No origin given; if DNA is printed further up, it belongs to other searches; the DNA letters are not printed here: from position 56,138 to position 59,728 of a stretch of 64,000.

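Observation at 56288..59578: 1096-aa lipoprotein built from two families of aromatic-rich tandem repeats (YY/WW-rich ~28-aa units and ~50-aa '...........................' units)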

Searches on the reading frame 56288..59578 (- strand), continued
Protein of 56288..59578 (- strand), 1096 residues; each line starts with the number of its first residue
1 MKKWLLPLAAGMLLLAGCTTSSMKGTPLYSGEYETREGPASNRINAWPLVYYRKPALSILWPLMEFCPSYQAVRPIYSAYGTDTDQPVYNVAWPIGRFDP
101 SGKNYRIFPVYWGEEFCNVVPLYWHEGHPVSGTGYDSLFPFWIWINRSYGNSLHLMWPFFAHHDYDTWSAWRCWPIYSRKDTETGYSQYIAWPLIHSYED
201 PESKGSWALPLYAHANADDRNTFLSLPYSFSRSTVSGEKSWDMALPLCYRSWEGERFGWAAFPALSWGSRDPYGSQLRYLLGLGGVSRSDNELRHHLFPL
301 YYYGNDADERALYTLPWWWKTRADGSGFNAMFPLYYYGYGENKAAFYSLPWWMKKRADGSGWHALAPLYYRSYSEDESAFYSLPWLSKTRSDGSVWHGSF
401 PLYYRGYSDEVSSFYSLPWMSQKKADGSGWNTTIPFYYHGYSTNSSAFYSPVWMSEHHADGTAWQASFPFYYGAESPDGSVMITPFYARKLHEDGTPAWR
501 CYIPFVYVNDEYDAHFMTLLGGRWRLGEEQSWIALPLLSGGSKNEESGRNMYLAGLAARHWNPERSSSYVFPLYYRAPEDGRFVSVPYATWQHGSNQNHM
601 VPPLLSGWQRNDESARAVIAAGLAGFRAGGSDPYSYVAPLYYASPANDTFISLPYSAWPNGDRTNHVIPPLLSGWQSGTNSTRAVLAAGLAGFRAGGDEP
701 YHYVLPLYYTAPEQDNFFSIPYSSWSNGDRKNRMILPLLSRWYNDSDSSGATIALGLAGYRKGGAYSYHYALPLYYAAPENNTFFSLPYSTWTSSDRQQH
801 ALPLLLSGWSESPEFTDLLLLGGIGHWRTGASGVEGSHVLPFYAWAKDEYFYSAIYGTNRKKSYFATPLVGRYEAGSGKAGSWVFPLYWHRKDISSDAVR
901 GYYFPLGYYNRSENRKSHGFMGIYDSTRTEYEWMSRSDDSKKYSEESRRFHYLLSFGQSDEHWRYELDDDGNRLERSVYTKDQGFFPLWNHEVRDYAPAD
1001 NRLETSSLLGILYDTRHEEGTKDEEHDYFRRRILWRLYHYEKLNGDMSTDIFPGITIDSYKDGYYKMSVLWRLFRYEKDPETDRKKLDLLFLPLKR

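Call 35: predict_structure(alignment_id=A1)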
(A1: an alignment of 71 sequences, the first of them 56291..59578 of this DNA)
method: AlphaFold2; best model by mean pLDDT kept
length: 1096 residues; sequences in the alignment: 71
mean_pLDDT: 75.2   pTM: 0.43
mean pLDDT of the five models: 75.2, 75.0, 72.5, 72.0, 68.8
residues with pLDDT >= 90: 249; 70-90: 526; 50-70: 182; < 50: 139
segments of 3 or more residues with pLDDT < 50: 1-3, 13-35, 92-101, 115-119, 367-420, 512-514, 600-622, 628-630
pLDDT, mean of each block of 10 residues (from residue 1): 60 44 36 50 61 70 71 70 73 48 51 46 71 79 87 86 92 88 92 88 89 92 90 91 87 90 84 85 81 80 83 80 80 74 69 60 48 31 35 36 41 40 55 55 68 72 68 80 74 76 56 51 68 72 80 77 80 73 68 55 37 34 50 63 77 74 76 75 79 80 83 84 84 83 85 84 81 84 87 91 89 90 90 89 90 90 82 91 92 94 91 94 90 80 92 91 88 84 91 92 91 90 83 84 90 83 87 83 85 74
secondary structure, 60 per line:
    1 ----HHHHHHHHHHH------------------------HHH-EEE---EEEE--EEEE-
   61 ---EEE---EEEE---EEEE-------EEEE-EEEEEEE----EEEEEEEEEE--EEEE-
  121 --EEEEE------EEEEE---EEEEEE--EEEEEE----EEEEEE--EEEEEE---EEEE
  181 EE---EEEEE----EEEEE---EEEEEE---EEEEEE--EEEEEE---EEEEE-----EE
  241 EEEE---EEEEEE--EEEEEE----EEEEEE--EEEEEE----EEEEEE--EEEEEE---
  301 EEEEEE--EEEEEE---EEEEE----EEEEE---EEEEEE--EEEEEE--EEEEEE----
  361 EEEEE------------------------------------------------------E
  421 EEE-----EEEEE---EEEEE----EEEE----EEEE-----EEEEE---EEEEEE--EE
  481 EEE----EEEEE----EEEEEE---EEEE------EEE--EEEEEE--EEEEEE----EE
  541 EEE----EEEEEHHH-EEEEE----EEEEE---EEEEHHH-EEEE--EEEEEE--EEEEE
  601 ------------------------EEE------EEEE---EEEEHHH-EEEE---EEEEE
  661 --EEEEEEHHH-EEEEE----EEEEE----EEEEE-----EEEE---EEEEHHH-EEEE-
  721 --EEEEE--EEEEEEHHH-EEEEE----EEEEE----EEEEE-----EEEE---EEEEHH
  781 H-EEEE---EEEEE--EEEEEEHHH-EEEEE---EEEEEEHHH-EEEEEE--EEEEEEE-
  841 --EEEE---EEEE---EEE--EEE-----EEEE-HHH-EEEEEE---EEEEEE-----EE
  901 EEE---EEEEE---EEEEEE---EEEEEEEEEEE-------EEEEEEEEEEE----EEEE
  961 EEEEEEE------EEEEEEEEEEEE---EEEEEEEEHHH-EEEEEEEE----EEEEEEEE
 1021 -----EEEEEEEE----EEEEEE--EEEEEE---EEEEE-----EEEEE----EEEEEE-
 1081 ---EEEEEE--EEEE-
elements in order (helices of 4 or more, strands of 3 or more residues): H5-15 E44-46 E50-53 E56-59 E64-66 E70-73 E77-80 E88-91 E93-99 E104-113 E116-119 E123-127 E134-138 E142-147 E150-155 E160-165 E168-173 E177-182 E186-190 E195-199 E203-208 E212-217 E220-225 E229-233 E239-244 E248-253 E256-261 E266-271 E274-279 E284-289 E292-297 E301-306 E309-314 E318-322 E327-331 E335-340 E343-348 E351-356 E361-365 E420-423 E429-433 E437-441 E446-449 E454-457 E463-467 E471-476 E479-483 E488-492 E497-502 E506-509 E516-518 E521-526 E529-534 E539-543 E548-552 E557-561 E566-570 E574-577 E582-585 E588-593 E596-600 E625-627 E634-637 E641-644 E649-652 E656-660 E663-668 E673-677 E682-686 E691-695 E701-704 E708-711 E716-719 E723-727 E730-735 E740-744 E749-753 E758-762 E768-771 E775-778 E783-786 E790-794 E797-802 E807-811 E815-820 E825-830 E833-839 E843-846 E850-853 E857-859 E862-864 E870-873 E879-884 E888-893 E899-903 E907-911 E915-920 E924-934 E942-952 E957-967 E974-985 E989-996 E1001-1008 E1013-1020 E1026-1033 E1038-1043 E1046-1051 E1055-1059 E1065-1069 E1074-1079 E1084-1089 E1092-1095

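Call 46: find_related_loci(query=A1, collection=genome_contigs, flank=6000)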
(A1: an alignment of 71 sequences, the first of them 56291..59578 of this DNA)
Query A1 (1096 aa) in genome_contigs; peptide patterns used: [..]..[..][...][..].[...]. (x = any residue, [..] = any of these).
86 stretches matched a pattern; 61 encode a relative of the query (tblastn E <= 1e-3); 61 distinct loci.
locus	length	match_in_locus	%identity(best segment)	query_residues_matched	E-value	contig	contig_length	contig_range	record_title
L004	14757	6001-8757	49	1-1096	0e+0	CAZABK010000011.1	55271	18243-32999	MAG TPA_asm: uncultured Verrucomicrobiota bacterium isolate SRP167671_co2_231 genome assembly, contig: NODE_740_length_5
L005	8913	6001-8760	45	5-1096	0e+0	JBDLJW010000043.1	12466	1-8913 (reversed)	MAG: Verrucomicrobiota bacterium isolate MAG112 MAG112_43, whole genome shotgun sequence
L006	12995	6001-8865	37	1-1096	0e+0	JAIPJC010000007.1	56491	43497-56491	MAG: Kiritimatiellales bacterium isolate Tobar13m-G50 Tobar13m-C748, whole genome shotgun sequence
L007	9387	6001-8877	31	1-1096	5e-113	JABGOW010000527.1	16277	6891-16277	MAG: Verrucomicrobia bacterium isolate co234_bin17 NODE_6417_length_16277_cov_5.130378, whole genome shotgun sequence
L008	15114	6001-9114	29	5-1096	4e-108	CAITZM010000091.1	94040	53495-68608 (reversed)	MAG: uncultured Lentisphaerae bacterium isolate LJ_bin-4696 genome assembly, contig: bin-4696:091/191, whole genome shot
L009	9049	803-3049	38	1-1096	4e-102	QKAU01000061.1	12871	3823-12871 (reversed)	MAG: Kiritimatiellales bacterium isolate SZUA-380 scaffold_16451, whole genome shotgun sequence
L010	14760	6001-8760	35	13-1096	3e-96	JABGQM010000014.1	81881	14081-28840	MAG: Verrucomicrobia bacterium isolate co234_bin56 co234_bin56_Ctg14, whole genome shotgun sequence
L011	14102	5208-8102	32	1-1096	1e-95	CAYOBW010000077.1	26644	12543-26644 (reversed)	MAG TPA_asm: uncultured Victivallales bacterium isolate SRP272421_co2_758 genome assembly, contig: NODE_4494_length_2664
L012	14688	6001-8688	32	16-1096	9e-86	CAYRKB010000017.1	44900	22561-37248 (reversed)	MAG TPA_asm: uncultured Victivallales bacterium isolate SRP272421_co1_463 genome assembly, contig: NODE_1417_length_4490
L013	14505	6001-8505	31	16-1096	2e-83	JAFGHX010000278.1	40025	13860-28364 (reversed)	MAG: Kiritimatiellae bacterium isolate Zod_Metabat.16 k87_7845346, whole genome shotgun sequence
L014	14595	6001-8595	33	16-1096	3e-83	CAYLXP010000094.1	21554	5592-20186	MAG TPA_asm: uncultured Victivallales bacterium isolate SRP200020_co4_239 genome assembly, contig: NODE_2599_length_2155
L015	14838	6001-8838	30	16-1096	3e-82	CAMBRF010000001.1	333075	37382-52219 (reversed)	MAG: PVC group bacterium isolate MiH-14oct19-80 genome assembly, contig: MiH-14oct19-C1, whole genome shotgun sequence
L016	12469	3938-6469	33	5-1096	1e-78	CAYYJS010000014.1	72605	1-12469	MAG TPA_asm: uncultured Victivallales bacterium isolate SRP272421_co2_539 genome assembly, contig: NODE_485_length_72605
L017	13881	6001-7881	41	1-1096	3e-78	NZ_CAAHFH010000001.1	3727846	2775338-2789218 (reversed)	Pontiella sulfatireligans strain F21(T), whole genome shotgun sequence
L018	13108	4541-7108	32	16-1096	3e-78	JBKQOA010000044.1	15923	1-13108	MAG: Limisphaerales bacterium isolate LASCr2D2E2F__bin_97 LASCr2D2E2F_000000102964, whole genome shotgun sequence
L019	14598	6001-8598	30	10-1096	3e-76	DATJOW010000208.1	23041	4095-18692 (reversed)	MAG TPA_asm: Candidatus Acidoferrum sp. isolate SMAG_U14897 k141_3867215, whole genome shotgun sequence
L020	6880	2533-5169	29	5-1096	2e-75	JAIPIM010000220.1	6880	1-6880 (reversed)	MAG: Candidatus Paceibacterota bacterium isolate Tobar13.5m-G74 Tobar13-5m-C11679, whole genome shotgun sequence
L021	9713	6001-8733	29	5-1096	2e-74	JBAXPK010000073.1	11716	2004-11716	MAG: bacterium isolate ELA529 MAG529_73, whole genome shotgun sequence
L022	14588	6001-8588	31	10-1096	5e-74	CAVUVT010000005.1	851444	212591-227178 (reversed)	MAG: uncultured Verrucomicrobiae bacterium isolate MFD05580.bin.2.12 genome assembly, contig: contig_16644, whole genome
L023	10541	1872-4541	30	12-1096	6e-74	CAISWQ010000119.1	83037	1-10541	MAG: uncultured Lentisphaerae bacterium isolate LaPlata-15m-a_bin-260 genome assembly, contig: bin-260:119/125, whole ge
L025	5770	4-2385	30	72-1096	6e-73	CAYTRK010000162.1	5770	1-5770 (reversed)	MAG TPA_asm: uncultured Victivallaceae bacterium isolate SRP332253_co1_11 genome assembly, contig: NODE_22216_length_577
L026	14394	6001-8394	31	12-1096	2e-70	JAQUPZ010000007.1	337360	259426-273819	MAG: Kiritimatiellae bacterium isolate STD1_38 NODE_47_length_337360_cov_6.722741_Sandtown_D1, whole genome shotgun sequ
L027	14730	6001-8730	31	5-1096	5e-67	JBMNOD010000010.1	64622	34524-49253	MAG: Kiritimatiellia bacterium isolate SBF912SR1HQ0027 scaffold_1142_c1, whole genome shotgun sequence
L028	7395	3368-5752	29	4-1096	2e-64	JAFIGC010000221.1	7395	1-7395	MAG: Verrucomicrobia bacterium isolate BM_Day0_Bin.15 NODE_1329_length_7395_cov_8.251499, whole genome shotgun sequence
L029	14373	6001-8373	29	5-1096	6e-63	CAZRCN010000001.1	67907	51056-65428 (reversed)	MAG TPA_asm: uncultured Victivallales bacterium isolate SRP319275_co2_282 genome assembly, contig: NODE_122_length_67907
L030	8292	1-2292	29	60-1096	5e-68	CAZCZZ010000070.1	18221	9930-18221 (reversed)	MAG TPA_asm: uncultured Verrucomicrobiota bacterium isolate SRP173033_co1_366 genome assembly, contig: NODE_5640_length_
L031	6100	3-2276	28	73-1096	1e-55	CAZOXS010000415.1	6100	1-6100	MAG TPA_asm: uncultured Victivallales bacterium isolate SRP118108_co2_320 genome assembly, contig: k141_771457, whole ge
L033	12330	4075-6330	32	18-1096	2e-46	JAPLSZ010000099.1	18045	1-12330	MAG: Kiritimatiellaeota bacterium isolate LacPavin_0419_WC90_MAG_64_8 LacPavin_0419_WC90_scaffold_306441, whole genome s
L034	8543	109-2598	31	1-1096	8e-74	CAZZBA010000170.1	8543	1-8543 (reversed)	MAG TPA_asm: uncultured Victivallales bacterium isolate SRP272421_co4_23 genome assembly, contig: NODE_27211_length_8543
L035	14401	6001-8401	29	2-1096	3e-42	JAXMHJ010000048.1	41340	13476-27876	MAG: Kiritimatiellia bacterium isolate STL-VER1 C1.80.fa-48, whole genome shotgun sequence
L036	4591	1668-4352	30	15-1096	3e-42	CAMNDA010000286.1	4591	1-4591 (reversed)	MAG: uncultured Verrucomicrobia bacterium isolate SRR873595_bin.42_metaWRAP_v1.3_MAG genome assembly, contig: ERZ1756110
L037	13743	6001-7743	35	16-1096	9e-42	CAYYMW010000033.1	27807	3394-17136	MAG TPA_asm: uncultured Verrucomicrobiota bacterium isolate binchicken_co269_135 genome assembly, contig: NODE_1461_leng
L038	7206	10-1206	33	502-1096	5e-41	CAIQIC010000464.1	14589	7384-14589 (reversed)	MAG: uncultured Lentisphaerae bacterium isolate AlinenSedimentsCore2_bin-2051 genome assembly, contig: bin-2051:464/573,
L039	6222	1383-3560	29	13-1096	5e-41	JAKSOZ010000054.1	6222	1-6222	MAG: Kiritimatiellia bacterium isolate Horse_feces190 MAG190_54, whole genome shotgun sequence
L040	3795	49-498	54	947-1096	2e-40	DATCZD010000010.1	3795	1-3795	MAG TPA_asm: Pontiella sp. isolate SMAG_U61 k141_813575, whole genome shotgun sequence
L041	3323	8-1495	29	506-1096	2e-37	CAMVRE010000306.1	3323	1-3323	MAG TPA_asm: uncultured Verrucomicrobia bacterium isolate SRR8387717_bin.9_metaWRAP_v1.3_MAG genome assembly, contig: ER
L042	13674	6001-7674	34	16-1096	2e-36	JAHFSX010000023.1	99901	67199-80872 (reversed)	MAG: Verrucomicrobia bacterium isolate nzgw607 NODE_116_length_99902_cov_5.899640, whole genome shotgun sequence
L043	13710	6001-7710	33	4-1096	1e-34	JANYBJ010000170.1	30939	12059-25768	MAG: bacterium isolate GL140_5_metabat_74_sub GL140_5_k141_3415448, whole genome shotgun sequence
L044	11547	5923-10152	34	6-1096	3e-34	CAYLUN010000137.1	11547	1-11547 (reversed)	MAG TPA_asm: uncultured Lentisphaeraceae bacterium isolate SRP272421_co4_436 genome assembly, contig: NODE_16821_length_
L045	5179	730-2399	32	8-1096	5e-34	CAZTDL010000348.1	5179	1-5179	MAG TPA_asm: uncultured Lentisphaeraceae bacterium isolate SRP118108_co1_15 genome assembly, contig: NODE_19668_length_5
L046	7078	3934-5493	35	13-1096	6e-34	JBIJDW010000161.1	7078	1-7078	MAG: Kiritimatiellia bacterium isolate ME2006-08-30D12_3300044970_group2_bin194 Rohwer_bin2526_scaffold_3674_c2, whole g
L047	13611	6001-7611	35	18-1096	2e-33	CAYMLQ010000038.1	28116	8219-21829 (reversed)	MAG TPA_asm: uncultured Lentisphaeraceae bacterium isolate SRP272421_co3_474 genome assembly, contig: NODE_3192_length_2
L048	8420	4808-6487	32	9-1096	3e-33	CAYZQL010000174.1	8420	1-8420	MAG TPA_asm: uncultured Lentisphaeraceae bacterium isolate SRP192927_co1_1047 genome assembly, contig: NODE_21864_length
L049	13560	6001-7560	35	13-1096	6e-32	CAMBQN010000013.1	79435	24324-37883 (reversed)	MAG: Akkermansia muciniphila isolate MiH-14oct19-36 genome assembly, contig: MiH-14oct19-C391, whole genome shotgun sequ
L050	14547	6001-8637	30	17-1096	7e-42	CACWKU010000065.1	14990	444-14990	uncultured bacterium isolate RUG10674 genome assembly, contig: RUG10674_asm_65, whole genome shotgun sequence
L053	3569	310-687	52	976-1096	2e-29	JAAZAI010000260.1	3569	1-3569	MAG: Lentisphaerae bacterium isolate AS06rmzACSIP_410 240704_AS06, whole genome shotgun sequence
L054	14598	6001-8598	33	18-1096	2e-81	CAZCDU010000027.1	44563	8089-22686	MAG TPA_asm: uncultured Victivallales bacterium isolate binchicken_co142_396 genome assembly, contig: NODE_2275_length_4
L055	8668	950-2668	29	6-1096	2e-42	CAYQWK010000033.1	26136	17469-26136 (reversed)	MAG TPA_asm: uncultured Bifidobacteriaceae bacterium isolate SRP257259_co1_135 genome assembly, contig: NODE_2069_length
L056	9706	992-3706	29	13-1096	5e-76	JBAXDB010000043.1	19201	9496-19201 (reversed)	MAG: bacterium isolate ELA208 MAG208_43, whole genome shotgun sequence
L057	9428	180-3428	29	8-1096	2e-122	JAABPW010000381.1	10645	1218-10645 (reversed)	MAG: Verrucomicrobia bacterium isolate S02.Bin004 Scaffold_86, whole genome shotgun sequence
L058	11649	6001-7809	27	5-1058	1e-22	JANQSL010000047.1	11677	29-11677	MAG: Candidatus Sumerlaeia bacterium isolate IP29b_bin.95 k99_2998335, whole genome shotgun sequence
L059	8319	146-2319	26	5-1096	4e-29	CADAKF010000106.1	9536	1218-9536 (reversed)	uncultured bacterium isolate RUG13365 genome assembly, contig: RUG13365_asm_106, whole genome shotgun sequence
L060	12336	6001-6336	45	984-1096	6e-21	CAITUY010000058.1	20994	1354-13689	uncultured bacterium isolate AlinenLipids_bin-7679 genome assembly, contig: bin-7679:058/250, whole genome shotgun seque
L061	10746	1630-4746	32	5-1096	4e-133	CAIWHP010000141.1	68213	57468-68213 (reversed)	MAG: uncultured Lentisphaerae bacterium isolate Loclat_bin-07389 genome assembly, contig: bin-07389:141/280, whole genom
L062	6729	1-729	29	851-1096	2e-20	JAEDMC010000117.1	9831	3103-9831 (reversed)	MAG: Kiritimatiellae bacterium isolate MAG256 NODE_7388_length_9831_cov_9.576002, whole genome shotgun sequence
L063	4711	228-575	42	983-1096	2e-20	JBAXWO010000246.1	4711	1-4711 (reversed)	MAG: bacterium isolate ELA715 MAG715_246, whole genome shotgun sequence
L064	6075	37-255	64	1023-1096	3e-20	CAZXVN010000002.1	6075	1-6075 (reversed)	MAG TPA_asm: uncultured Lentisphaeraceae bacterium isolate binchicken_co18_76 genome assembly, contig: k141_834889, whol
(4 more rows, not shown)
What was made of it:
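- Locus titles are mostly Kiritimatiellales/Kiritimatiellia, Pontiella, Victivallales, Lentisphaerae and 'Verrucomicrobiota' MAGs (call 46).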

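Call 53: search_protein_families(library=pfam, proteins=[L026:2538-5957:+, L014:8607-9923:+, L003:4777-7947:+], max_evalue=0.001)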
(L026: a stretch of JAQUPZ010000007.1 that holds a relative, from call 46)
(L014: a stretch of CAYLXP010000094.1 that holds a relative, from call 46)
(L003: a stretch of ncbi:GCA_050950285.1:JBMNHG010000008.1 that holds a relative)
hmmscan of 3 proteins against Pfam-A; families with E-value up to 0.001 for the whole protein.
L026:2538-5957:+ (1139 aa): 4 families
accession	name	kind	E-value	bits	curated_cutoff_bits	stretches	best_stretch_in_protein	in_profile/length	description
PF00501.34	AMP-binding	-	3.5e-64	217.4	29.9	1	626-987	10-384/384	AMP-binding enzyme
PF07690.21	MFS_1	-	2e-25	89.9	33.4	1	20-365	6-346/347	Major Facilitator Superfamily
PF01553.26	Acyltransferase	-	2.7e-25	89.1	23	1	420-547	1-131/132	Acyltransferase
PF05977.19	MFS_3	-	4.9e-11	42.2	27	1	50-396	47-386/524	Transmembrane secretion effector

L014:8607-9923:+ (438 aa): 1 family
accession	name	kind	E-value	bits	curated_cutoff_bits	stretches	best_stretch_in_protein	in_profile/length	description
PF09925.14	DUF2157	-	5.4e-35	120.7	32.4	1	15-154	3-142/146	Predicted membrane protein (DUF2157)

L003:4777-7947:+ (1056 aa): 0 families
